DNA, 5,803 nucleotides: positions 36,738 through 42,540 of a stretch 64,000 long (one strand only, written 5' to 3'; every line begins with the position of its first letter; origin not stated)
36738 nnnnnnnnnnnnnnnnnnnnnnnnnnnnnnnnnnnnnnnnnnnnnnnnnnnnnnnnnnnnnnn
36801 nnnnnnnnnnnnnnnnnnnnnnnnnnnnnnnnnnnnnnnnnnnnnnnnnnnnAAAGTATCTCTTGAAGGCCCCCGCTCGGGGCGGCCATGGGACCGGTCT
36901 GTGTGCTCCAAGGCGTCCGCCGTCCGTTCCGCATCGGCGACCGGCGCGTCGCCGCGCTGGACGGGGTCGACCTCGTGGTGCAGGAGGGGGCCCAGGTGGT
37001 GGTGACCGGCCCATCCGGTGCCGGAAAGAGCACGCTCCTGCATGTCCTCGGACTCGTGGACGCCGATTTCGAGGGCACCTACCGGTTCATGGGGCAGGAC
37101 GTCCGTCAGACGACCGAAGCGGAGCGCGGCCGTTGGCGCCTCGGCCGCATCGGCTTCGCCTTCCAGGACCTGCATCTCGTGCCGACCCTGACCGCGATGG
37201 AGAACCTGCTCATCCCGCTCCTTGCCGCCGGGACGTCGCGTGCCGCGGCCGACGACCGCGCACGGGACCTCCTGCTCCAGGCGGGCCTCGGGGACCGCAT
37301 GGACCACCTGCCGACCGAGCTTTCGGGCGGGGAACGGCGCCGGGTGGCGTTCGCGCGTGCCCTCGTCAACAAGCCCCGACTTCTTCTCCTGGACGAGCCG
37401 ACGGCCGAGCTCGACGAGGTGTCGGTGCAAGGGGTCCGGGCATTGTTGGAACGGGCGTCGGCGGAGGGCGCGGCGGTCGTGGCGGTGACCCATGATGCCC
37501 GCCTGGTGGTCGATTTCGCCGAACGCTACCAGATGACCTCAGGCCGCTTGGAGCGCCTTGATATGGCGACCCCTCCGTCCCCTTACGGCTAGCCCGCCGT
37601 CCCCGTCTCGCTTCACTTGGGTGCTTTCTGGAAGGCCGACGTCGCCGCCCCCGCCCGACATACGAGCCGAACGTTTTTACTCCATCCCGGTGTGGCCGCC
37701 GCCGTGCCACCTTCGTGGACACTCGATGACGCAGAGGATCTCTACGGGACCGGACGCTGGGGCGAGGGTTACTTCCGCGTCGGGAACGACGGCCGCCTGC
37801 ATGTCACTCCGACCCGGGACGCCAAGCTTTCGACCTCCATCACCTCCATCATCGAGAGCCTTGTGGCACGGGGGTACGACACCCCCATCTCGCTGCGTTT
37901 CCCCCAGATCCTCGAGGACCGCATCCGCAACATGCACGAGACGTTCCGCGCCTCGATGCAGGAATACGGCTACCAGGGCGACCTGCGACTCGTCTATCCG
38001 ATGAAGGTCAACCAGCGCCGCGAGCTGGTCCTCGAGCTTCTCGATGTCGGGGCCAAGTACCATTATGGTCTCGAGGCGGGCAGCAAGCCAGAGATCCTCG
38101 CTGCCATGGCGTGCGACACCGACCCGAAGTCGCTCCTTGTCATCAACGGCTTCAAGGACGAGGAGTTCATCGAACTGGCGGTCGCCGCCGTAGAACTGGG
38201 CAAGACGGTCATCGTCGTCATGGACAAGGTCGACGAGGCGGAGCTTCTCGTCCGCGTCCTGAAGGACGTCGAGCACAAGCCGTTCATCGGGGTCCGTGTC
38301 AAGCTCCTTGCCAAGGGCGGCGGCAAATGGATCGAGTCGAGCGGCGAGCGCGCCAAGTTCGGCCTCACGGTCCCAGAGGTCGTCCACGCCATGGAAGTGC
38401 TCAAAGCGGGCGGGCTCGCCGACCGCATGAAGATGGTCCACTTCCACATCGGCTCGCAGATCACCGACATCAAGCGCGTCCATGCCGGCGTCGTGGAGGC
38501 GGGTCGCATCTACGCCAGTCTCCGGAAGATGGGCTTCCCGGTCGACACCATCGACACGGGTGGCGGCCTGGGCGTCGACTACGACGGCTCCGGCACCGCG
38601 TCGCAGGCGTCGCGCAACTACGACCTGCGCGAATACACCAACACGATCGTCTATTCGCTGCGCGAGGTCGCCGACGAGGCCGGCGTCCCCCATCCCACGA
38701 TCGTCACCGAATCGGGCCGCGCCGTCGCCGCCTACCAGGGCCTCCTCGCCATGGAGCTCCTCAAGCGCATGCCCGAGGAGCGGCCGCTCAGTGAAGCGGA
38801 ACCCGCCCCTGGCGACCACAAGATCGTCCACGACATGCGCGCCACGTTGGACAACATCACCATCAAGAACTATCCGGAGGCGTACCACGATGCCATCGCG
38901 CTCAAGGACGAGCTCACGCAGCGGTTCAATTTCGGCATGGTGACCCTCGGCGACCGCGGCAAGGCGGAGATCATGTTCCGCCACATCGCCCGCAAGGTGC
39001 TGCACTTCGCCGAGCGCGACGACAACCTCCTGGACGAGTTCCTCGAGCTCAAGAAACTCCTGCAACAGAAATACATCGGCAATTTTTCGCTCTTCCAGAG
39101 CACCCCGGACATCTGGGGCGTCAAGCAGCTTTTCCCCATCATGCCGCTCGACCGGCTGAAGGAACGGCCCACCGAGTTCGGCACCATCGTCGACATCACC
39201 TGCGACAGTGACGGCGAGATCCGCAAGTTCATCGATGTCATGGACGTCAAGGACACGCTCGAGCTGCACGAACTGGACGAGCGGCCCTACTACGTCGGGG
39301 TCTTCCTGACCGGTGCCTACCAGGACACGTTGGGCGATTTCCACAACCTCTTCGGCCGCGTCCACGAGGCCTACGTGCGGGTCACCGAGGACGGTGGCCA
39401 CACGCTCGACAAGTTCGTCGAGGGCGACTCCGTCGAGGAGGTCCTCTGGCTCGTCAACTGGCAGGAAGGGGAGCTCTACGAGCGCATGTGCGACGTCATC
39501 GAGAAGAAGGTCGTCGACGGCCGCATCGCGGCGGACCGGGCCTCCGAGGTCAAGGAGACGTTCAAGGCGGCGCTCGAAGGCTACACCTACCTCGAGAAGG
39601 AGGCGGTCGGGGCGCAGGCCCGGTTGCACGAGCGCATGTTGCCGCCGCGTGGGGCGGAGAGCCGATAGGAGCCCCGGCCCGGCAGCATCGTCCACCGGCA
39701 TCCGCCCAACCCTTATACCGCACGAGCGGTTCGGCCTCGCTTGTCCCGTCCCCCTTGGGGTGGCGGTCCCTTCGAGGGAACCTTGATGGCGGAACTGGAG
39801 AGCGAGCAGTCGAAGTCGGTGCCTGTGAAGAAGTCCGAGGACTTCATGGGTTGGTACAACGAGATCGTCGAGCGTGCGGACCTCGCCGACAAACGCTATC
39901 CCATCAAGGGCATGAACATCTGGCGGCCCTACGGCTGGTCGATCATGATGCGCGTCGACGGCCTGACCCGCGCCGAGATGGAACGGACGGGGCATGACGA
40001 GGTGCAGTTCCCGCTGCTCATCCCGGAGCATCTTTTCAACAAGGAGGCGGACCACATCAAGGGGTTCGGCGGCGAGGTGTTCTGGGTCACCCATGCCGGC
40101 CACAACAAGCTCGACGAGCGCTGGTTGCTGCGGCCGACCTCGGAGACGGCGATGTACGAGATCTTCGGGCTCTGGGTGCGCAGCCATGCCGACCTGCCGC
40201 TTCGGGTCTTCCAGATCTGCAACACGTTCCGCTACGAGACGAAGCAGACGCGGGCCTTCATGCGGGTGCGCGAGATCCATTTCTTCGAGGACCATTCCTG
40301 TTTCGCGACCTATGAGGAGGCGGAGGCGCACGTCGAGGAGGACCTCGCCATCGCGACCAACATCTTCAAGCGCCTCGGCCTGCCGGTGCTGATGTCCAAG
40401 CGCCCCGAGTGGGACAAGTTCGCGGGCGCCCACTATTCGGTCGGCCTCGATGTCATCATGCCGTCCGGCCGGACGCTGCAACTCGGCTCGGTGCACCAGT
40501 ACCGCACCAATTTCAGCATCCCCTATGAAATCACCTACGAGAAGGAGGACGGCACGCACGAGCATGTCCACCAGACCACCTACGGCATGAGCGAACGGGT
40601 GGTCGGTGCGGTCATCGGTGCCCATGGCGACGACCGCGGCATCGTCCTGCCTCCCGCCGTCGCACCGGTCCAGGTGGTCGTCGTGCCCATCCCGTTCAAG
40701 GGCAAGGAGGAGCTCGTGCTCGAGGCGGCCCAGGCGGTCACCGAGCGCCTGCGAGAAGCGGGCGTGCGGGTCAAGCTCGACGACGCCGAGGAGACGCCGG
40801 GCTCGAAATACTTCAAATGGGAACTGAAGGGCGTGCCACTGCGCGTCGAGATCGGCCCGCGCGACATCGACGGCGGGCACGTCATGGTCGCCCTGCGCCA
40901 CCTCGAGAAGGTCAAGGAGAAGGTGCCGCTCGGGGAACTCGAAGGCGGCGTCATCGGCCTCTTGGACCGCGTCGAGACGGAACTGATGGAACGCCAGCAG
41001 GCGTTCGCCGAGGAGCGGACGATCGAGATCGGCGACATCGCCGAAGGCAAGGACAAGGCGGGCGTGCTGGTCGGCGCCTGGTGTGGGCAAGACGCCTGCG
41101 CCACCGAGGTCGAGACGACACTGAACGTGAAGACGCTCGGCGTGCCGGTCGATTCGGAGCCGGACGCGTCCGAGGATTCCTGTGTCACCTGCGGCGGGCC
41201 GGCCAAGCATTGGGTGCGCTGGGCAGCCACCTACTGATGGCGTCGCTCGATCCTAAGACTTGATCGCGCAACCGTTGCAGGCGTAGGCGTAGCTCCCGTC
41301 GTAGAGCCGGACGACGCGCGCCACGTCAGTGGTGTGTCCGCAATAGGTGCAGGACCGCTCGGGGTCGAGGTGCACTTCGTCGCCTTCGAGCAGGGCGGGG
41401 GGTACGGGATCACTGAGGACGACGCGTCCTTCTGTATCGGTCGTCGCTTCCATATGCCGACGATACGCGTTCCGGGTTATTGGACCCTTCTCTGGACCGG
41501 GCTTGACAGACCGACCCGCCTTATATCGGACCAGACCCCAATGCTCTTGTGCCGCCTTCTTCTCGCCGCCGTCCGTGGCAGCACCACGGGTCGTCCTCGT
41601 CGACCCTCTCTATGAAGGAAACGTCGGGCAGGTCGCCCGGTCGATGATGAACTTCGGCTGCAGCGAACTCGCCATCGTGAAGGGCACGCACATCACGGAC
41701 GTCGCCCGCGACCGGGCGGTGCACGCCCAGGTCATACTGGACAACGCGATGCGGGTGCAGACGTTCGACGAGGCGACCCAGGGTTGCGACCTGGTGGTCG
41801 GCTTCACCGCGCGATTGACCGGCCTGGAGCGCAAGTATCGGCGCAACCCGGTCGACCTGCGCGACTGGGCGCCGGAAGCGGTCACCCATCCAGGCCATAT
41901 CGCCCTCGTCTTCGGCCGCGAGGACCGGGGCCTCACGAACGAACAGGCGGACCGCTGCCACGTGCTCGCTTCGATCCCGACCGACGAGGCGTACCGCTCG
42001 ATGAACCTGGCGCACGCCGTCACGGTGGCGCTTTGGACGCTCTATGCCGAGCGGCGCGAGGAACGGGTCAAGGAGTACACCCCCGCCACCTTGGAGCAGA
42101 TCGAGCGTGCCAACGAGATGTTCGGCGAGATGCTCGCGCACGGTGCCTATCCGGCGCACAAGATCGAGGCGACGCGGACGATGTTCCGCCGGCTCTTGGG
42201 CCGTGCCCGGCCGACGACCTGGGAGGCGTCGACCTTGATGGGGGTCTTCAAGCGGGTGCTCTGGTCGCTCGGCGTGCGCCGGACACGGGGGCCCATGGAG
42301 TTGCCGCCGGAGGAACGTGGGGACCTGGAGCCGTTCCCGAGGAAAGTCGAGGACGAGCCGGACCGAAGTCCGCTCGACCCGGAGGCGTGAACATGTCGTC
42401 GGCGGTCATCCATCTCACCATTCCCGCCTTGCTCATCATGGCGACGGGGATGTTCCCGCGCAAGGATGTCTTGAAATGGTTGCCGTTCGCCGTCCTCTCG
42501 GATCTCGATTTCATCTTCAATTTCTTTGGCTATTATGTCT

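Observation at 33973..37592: Candidate archaeal Lol-like lipoprotein-handling module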

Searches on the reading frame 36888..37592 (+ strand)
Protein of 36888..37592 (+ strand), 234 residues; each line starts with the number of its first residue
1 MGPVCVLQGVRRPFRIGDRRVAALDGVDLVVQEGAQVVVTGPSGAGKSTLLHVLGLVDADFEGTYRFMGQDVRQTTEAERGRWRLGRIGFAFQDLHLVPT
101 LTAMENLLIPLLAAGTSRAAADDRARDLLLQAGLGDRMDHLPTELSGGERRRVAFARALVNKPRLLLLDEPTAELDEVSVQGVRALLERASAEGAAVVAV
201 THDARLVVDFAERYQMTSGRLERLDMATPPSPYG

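Call 3: search_protein_families(library=pfam, proteins=[window:36888-37592:+], max_evalue=0.1)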
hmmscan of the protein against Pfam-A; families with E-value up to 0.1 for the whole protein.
window:36888-37592:+ (234 aa): 18 families
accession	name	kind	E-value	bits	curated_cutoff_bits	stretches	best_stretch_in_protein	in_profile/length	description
PF00005.33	ABC_tran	-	1.4e-30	107.1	25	1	24-173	1-137/137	ABC transporter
PF13304.12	AAA_21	-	2.9e-08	34.6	27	2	143-206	236-302/304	AAA domain, putative AbiEii toxin, Type IV TA system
PF02463.25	SMC_N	-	5.5e-06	26.4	40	1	136-217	128-212/220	RecF/RecN/SMC N terminal domain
PF13191.12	AAA_16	-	2.6e-05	25.2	32.6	1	35-192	25-161/167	AAA ATPase domain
PF13604.12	AAA_30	-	0.00022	21.4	27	0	32-54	15-38/191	AAA domain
PF13555.12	AAA_29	-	0.00024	21.2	27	1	26-51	14-39/61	P-loop containing region of AAA domain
PF03193.22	RsgA_GTPase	-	0.0073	16.6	30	1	33-54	106-126/174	RsgA GTPase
PF03266.21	NTPase_1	-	0.01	16.1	23.9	0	37-52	2-17/168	NTPase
PF13401.12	AAA_22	-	0.019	15.7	27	0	37-52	8-23/130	AAA domain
PF25199.1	nSTAND_NTPase5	-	0.031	14.5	34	1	32-52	39-59/145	Novel STAND NTPase 5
PF00437.27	T2SSE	-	0.037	13.1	24.9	1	30-53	138-161/370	Type II/IV secretion system protein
PF13238.12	AAA_18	-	0.041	14.8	29.4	0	37-54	1-18/128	AAA domain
PF20703.3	nSTAND1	-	0.043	13.9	27.1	1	32-57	31-55/379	Novel STAND NTPase 1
PF01695.23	IstB_IS21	-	0.044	13.7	24.1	1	17-55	76-113/238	IstB-like ATP binding protein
PF01583.26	APS_kinase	-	0.05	14.1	21.1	1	34-79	2-48/152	Adenylylsulphate kinase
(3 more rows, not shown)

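Call 4: search_protein_families(library=ncbifam, proteins=[window:36888-37592:+], max_evalue=0.1)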
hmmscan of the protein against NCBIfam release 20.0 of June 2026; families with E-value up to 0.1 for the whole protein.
window:36888-37592:+ (234 aa): 203 families (the best 25 are shown)
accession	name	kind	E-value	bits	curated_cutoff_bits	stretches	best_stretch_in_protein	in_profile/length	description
TIGR02211.1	LolD_lipo_ex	equivalog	3.7e-56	190.1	307.75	1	9-222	6-220/221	lipoprotein-releasing ABC transporter ATP-binding protein LolD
NF007826.0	PRK10535.1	equivalog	3.2e-50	171.1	966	1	1-213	1-212/648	macrolide ABC transporter ATP-binding protein/permease MacB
NF008639.0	PRK11629.1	equivalog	1.2e-49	168.8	360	1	17-222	19-225/234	lipoprotein-releasing ABC transporter ATP-binding protein LolD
TIGR02673.1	FtsE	equivalog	7.5e-49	166.3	264.85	1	20-214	14-207/214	cell division ATP-binding protein FtsE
NF007879.0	PRK10584.1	equivalog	1.3e-48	165.7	336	1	16-222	18-225/228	putative ABC transporter ATP-binding protein YbbA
TIGR02982.1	heterocyst_DevA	subfamily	1.3e-48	165.5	295.8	1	7-221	4-219/220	ABC exporter ATP-binding subunit, DevA family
NF007027.0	PRK09493.1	equivalog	1.9e-41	142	379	1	21-214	14-206/240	glutamine ABC transporter ATP-binding protein GlnQ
TIGR03608.1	L_ocin_972_ABC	subfamily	1.2e-40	139.2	254.85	1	22-207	12-197/206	putative bacteriocin export ABC transporter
NF038007.1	ABC_ATP_DarD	equivalog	1.4e-40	139.1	375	1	20-213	17-209/218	darobactin export ABC transporter ATP-binding protein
TIGR03005.1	ectoine_ehuA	equivalog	1.1e-36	126.3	345.4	1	21-214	13-217/252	ectoine/hydroxyectoine ABC transporter ATP-binding protein EhuA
NF008338.0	PRK11124.1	equivalog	1.9e-35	122.5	369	1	23-213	17-210/242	arginine ABC transporter ATP-binding protein ArtP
NF040933.2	ABC_arch_GlcV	equivalog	2.2e-35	122.2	450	1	7-216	5-214/357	glucose ABC transporter ATP-binding protein GlcV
TIGR02324.1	CP_lyasePhnL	equivalog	4.4e-35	121.2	256.3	1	19-206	19-211/224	phosphonate C-P lyase system protein PhnL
NF008428.0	PRK11264.1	equivalog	4.7e-35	121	406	1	23-214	18-214/250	L-cystine ABC transporter ATP-binding protein TcyN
TIGR02314.1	ABC_MetN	equivalog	6.3e-35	120.8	499.7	1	7-211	4-208/343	methionine ABC transporter ATP-binding protein MetN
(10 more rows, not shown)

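Call 23: search_solved_structures(query=window:36888-37592:+, max_evalue=1e-20)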
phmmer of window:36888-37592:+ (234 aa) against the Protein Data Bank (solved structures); distinct sequences matched with E-value up to 1e-20: 154 (the best 60 are shown).
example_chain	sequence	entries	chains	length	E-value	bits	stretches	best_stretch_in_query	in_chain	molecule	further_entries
5lj9_A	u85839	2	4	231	4.1e-45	157.7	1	1-225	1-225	Macrolide export ATP-binding/permease protein MacB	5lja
2pcj_A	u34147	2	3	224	9.8e-45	156.5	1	22-219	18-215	Lipoprotein-releasing system ATP-binding protein lolD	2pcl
7mdy_D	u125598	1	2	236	1.3e-44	156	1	14-222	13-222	Lipoprotein-releasing system ATP-binding protein LolD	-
7v8l_D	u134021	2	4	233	1.6e-44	155.8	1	14-222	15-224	Lipoprotein-releasing system ATP-binding protein LolD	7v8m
9rlc_D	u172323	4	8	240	1.7e-44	155.7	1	14-222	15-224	Lipoprotein-releasing system ATP-binding protein LolD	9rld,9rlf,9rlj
9rle_D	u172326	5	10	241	1.7e-44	155.7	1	14-222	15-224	Lipoprotein-releasing system ATP-binding protein LolD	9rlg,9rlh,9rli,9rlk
7arh_F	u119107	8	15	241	1.7e-44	155.7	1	14-222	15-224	Lipoprotein-releasing system ATP-binding protein LolD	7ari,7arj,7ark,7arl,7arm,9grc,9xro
8j5q_D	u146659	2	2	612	2.2e-44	155.3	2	3-221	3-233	Uncharacterized ABC transporter ATP-binding protein Rv1281c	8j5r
7v8i_D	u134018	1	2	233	4.1e-44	154.4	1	14-222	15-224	Lipoprotein-releasing system ATP-binding protein LolD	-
9gvk_D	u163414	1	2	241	4.5e-44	154.3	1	14-222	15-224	Lipoprotein-releasing system ATP-binding protein LolD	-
5nik_J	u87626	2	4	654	1.4e-43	152.7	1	1-221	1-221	Macrolide export ATP-binding/permease protein MacB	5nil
8j5s_D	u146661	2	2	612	1.7e-43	152.5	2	16-214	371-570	Uncharacterized ABC transporter ATP-binding protein Rv1281c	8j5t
5xu1_A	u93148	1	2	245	1.8e-43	152.4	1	6-213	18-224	ABC transporter ATP-binding protein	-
7mdx_D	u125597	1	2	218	4.4e-43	151.1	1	14-218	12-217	Lipoprotein-releasing system ATP-binding protein LolD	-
9ge6_B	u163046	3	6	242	1.4e-42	149.5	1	11-222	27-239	Uncharacterized ABC transporter ATP-binding protein YbbA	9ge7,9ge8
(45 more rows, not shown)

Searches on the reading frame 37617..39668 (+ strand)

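Call 29: search_protein_families(library=pfam, proteins=[window:37617-39668:+], max_evalue=0.001)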
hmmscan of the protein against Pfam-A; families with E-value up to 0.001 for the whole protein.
window:37617-39668:+ (683 aa): 3 families
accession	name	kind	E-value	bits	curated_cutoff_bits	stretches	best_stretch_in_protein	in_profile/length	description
PF02784.22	Orn_Arg_deC_N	-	1.6e-37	129.7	23.4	1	105-372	6-247/247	Pyridoxal-dependent decarboxylase, pyridoxal binding domain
PF17810.6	Arg_decarb_HB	-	1.2e-16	61.1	23.3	1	400-474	4-78/84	Arginine decarboxylase helical bundle domain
PF17944.6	Arg_decarbox_C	-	7.6e-09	36.4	23.3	1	606-659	1-51/51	Arginine decarboxylase C-terminal helical extension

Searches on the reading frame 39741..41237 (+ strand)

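Call 29: search_protein_families(library=pfam, proteins=[window:39741-41237:+], max_evalue=0.001)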
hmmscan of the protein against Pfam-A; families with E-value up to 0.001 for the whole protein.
window:39741-41237:+ (498 aa): 3 families
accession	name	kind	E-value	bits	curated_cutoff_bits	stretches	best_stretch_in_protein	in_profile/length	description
PF00587.30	tRNA-synt_2b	-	2.9e-30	106.1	29.3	1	122-292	5-176/179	tRNA synthetase class II core domain (G, H, P, S and T)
PF03129.25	HGTP_anticodon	-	1.8e-18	66.9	21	1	311-402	1-89/94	Anticodon binding domain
PF09180.16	ProRS-C_1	-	1.7e-13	50.9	31.5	1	439-498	10-71/71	Prolyl-tRNA synthetase, C-terminal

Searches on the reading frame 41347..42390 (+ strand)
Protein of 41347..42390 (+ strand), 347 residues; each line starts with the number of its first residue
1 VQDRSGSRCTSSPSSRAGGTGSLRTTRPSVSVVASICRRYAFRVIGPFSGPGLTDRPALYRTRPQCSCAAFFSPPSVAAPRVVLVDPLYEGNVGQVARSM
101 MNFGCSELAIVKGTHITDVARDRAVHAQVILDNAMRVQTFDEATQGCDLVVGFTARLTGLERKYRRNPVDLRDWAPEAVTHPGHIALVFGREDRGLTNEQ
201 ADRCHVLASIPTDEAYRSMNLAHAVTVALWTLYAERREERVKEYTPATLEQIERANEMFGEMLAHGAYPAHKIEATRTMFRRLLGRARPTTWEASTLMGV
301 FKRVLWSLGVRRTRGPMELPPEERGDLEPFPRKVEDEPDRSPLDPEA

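Call 29: search_protein_families(library=pfam, proteins=[window:41347-42390:+], max_evalue=0.001)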
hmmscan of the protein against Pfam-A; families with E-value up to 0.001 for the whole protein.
window:41347-42390:+ (347 aa): 1 family
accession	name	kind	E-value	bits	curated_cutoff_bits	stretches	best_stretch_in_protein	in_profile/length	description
PF00588.24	SpoU_methylase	-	1.2e-25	90.7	29.7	1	81-230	3-142/142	SpoU rRNA Methylase family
